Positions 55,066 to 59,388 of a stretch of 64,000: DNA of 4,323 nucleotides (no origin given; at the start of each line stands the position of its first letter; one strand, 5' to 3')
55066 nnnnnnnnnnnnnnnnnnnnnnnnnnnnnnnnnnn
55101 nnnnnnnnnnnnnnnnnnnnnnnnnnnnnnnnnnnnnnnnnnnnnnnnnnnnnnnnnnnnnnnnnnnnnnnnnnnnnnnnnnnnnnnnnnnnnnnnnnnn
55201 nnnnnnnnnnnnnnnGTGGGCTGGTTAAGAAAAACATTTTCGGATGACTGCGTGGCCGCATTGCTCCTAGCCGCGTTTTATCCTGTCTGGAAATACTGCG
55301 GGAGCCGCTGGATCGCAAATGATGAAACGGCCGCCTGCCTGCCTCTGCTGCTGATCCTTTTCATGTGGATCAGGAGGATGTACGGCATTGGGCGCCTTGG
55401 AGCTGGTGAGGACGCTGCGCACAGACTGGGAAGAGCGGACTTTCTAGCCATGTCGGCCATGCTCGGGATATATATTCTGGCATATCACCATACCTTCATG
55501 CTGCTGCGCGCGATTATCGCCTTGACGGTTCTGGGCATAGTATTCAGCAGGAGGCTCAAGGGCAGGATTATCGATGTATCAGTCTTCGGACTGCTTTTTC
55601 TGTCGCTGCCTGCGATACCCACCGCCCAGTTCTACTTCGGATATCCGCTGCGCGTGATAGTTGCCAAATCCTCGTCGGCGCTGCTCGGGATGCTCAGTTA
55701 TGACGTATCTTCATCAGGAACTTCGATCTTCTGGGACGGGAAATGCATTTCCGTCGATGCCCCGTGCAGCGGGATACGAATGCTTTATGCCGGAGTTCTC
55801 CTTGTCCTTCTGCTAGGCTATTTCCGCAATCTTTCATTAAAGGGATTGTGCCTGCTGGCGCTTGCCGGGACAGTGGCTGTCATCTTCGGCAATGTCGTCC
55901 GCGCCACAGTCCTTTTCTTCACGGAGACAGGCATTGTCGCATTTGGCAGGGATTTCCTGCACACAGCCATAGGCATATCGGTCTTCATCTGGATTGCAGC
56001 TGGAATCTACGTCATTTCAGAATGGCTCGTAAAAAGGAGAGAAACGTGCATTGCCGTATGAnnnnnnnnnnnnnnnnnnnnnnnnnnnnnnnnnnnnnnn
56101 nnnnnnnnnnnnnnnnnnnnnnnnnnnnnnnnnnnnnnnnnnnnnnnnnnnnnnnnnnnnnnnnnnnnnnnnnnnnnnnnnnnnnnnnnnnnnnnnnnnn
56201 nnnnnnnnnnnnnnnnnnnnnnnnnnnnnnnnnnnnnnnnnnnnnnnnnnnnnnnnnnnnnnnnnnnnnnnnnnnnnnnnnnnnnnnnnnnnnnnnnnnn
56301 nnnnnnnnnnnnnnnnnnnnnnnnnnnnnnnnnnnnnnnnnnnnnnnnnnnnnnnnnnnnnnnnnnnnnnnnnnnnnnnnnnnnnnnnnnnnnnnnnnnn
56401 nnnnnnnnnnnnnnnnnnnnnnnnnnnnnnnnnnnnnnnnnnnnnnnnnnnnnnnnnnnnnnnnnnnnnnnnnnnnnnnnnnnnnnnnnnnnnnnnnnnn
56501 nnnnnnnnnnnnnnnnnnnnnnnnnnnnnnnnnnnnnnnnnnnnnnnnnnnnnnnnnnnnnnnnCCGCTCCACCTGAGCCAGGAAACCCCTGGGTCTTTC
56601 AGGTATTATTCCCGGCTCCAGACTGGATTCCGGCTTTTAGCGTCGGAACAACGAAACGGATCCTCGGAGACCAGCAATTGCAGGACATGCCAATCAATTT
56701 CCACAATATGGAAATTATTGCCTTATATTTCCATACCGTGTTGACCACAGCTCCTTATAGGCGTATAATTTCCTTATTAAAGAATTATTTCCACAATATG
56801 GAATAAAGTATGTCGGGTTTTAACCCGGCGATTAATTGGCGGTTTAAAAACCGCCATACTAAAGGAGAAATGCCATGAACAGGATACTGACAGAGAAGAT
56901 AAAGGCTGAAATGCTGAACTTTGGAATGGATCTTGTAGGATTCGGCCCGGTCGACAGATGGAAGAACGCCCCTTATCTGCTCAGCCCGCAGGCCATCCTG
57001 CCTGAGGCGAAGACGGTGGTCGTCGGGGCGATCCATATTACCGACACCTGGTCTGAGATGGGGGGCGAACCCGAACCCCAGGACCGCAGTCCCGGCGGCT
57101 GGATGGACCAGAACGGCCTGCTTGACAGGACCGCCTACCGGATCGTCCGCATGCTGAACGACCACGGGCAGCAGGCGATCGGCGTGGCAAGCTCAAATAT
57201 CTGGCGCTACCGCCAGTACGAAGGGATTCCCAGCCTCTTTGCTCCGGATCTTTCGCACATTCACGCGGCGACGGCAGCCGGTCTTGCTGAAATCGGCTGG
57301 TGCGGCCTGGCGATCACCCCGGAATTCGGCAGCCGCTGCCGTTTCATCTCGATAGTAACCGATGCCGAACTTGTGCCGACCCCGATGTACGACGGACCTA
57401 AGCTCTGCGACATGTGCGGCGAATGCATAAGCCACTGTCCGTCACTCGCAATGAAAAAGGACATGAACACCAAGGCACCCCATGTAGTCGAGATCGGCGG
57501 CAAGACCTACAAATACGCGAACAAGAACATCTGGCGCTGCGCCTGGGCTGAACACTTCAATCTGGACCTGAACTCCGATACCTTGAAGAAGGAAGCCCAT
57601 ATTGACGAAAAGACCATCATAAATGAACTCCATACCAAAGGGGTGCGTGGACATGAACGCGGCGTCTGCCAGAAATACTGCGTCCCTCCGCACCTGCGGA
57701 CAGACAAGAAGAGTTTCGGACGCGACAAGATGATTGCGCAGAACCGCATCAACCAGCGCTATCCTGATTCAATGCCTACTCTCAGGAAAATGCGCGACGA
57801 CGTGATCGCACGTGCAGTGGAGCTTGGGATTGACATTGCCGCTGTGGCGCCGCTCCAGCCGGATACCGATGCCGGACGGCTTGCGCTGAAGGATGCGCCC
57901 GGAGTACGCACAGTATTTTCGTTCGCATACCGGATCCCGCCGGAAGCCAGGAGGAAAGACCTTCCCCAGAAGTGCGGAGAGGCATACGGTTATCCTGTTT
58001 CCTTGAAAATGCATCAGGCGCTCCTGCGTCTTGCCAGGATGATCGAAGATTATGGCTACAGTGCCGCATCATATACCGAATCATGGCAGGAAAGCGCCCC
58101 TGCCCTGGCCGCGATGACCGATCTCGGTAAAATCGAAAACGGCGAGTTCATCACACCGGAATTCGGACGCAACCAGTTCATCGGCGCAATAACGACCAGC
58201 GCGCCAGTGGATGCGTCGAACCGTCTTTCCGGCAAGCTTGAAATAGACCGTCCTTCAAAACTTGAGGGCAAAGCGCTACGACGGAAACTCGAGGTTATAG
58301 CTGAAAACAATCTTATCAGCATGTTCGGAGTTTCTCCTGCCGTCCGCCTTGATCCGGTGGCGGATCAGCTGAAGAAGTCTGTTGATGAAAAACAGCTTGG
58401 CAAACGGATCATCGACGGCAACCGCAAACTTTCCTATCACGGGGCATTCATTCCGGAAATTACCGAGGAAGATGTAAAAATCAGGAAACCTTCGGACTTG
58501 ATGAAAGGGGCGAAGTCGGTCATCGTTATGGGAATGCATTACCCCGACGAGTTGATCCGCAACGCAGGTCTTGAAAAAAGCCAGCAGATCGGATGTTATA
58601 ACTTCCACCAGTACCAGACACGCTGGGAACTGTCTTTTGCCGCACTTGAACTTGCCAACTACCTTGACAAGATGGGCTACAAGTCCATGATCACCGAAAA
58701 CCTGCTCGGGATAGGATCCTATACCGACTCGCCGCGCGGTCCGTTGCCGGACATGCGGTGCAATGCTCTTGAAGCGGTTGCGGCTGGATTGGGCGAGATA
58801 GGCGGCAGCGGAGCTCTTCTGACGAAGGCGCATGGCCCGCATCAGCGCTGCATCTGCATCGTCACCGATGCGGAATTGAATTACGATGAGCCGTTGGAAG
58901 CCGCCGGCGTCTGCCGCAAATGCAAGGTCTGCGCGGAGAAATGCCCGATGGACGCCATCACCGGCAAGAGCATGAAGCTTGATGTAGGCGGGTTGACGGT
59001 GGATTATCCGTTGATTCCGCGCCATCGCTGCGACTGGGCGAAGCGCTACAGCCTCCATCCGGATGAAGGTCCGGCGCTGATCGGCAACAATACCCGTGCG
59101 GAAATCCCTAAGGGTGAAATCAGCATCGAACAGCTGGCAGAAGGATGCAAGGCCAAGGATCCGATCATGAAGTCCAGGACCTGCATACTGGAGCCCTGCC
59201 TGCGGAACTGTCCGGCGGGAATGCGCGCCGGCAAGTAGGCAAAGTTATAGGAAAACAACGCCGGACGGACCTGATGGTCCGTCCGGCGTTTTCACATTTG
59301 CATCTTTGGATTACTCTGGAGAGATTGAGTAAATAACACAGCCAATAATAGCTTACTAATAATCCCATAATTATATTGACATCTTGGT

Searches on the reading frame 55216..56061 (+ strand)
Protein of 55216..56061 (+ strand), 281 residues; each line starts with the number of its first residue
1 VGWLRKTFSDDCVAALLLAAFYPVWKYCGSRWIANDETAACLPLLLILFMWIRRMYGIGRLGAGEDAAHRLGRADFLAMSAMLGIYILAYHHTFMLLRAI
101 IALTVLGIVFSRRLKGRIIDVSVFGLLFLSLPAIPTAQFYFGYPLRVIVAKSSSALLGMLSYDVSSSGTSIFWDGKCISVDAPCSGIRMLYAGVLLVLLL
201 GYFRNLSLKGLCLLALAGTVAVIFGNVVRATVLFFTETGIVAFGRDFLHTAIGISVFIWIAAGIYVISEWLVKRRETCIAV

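Call 10: search_protein_families(library=pfam, proteins=[window:55216-56061:+], max_evalue=0.001)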
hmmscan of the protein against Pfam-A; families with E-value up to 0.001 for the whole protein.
window:55216-56061:+ (281 aa): 1 family
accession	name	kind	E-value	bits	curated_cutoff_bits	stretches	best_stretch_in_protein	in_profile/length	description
PF09721.15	Exosortase_EpsH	-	9.2e-24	84.6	25.7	1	15-270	2-253/254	Transmembrane exosortase (Exosortase_EpsH)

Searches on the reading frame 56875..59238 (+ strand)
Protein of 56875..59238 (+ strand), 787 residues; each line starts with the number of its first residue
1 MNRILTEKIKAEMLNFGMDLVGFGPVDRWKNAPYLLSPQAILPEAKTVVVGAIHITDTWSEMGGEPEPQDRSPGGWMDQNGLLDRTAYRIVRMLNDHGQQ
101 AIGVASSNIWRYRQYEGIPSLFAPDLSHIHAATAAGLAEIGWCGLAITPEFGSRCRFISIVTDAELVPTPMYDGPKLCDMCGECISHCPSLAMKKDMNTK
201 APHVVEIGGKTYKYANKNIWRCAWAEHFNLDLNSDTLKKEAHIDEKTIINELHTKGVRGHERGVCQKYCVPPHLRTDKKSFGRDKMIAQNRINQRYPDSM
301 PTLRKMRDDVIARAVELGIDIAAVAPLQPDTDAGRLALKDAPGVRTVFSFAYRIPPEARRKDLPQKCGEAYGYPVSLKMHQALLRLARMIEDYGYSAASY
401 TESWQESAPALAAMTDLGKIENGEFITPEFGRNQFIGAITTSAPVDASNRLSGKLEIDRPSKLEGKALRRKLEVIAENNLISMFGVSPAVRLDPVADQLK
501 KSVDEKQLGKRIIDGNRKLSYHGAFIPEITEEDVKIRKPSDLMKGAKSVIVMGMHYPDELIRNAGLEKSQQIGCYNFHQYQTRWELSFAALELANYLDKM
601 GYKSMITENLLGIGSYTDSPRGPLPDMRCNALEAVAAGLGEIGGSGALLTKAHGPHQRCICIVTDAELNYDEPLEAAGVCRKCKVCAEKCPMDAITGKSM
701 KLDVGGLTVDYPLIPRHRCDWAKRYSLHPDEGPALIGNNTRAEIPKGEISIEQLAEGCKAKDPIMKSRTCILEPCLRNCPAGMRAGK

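Call 8: search_protein_families(library=pfam, proteins=[window:56875-59238:+], max_evalue=0.01)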
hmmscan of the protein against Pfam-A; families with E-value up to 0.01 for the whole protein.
window:56875-59238:+ (787 aa): 6 families
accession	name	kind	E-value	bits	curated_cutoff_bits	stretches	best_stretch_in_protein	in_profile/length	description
PF13237.11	Fer4_10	-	4.4e-05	23.8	25.5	1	171-202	2-22/53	4Fe-4S dicluster domain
PF13187.11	Fer4_9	-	0.00012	22.4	27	0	680-701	2-23/52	4Fe-4S dicluster domain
PF00037.32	Fer4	-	0.00017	21.7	21.1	0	175-192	5-22/24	4Fe-4S binding domain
PF12838.12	Fer4_7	-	0.0003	21.6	27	0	680-700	2-22/52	4Fe-4S dicluster domain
PF13484.11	Fer4_16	-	0.0007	20.8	30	1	680-701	2-23/66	4Fe-4S double cluster binding domain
PF08331.15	QueG_DUF1730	-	0.00072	19.9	25.1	0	538-559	3-24/77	Epoxyqueuosine reductase QueG, DUF1730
